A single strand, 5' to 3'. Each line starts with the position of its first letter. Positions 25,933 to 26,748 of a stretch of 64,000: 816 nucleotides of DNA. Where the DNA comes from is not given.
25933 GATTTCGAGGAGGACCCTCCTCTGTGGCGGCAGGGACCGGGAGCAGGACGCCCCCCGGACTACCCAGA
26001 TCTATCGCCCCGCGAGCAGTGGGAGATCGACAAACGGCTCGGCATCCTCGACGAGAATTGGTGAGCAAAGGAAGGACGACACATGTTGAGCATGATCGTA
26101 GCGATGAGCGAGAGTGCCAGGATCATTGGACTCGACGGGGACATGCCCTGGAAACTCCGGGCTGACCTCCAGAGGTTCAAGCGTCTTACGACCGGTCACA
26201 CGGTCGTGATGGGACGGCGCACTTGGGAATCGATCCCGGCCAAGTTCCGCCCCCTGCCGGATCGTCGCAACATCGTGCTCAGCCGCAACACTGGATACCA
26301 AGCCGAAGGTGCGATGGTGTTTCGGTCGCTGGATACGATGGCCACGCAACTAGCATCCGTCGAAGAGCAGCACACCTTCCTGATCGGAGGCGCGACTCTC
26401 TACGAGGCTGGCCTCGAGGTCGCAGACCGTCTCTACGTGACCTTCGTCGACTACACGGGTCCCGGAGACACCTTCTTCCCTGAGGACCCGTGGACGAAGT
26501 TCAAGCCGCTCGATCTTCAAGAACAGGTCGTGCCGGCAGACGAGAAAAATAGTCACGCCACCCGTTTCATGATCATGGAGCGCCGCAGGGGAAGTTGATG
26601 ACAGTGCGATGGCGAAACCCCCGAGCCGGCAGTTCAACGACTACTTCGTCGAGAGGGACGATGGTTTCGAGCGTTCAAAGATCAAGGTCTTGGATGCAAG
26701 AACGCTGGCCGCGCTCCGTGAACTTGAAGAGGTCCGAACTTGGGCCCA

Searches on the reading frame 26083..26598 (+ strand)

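Call 74: search_protein_families(library=pfam, proteins=[window:26083-26598:+], max_evalue=0.001)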
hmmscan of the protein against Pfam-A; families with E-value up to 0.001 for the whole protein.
window:26083-26598:+ (171 aa): 1 family
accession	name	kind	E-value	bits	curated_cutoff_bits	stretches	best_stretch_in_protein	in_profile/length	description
PF00186.24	DHFR_1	-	1.3e-47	161.9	25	1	1-167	1-159/159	Dihydrofolate reductase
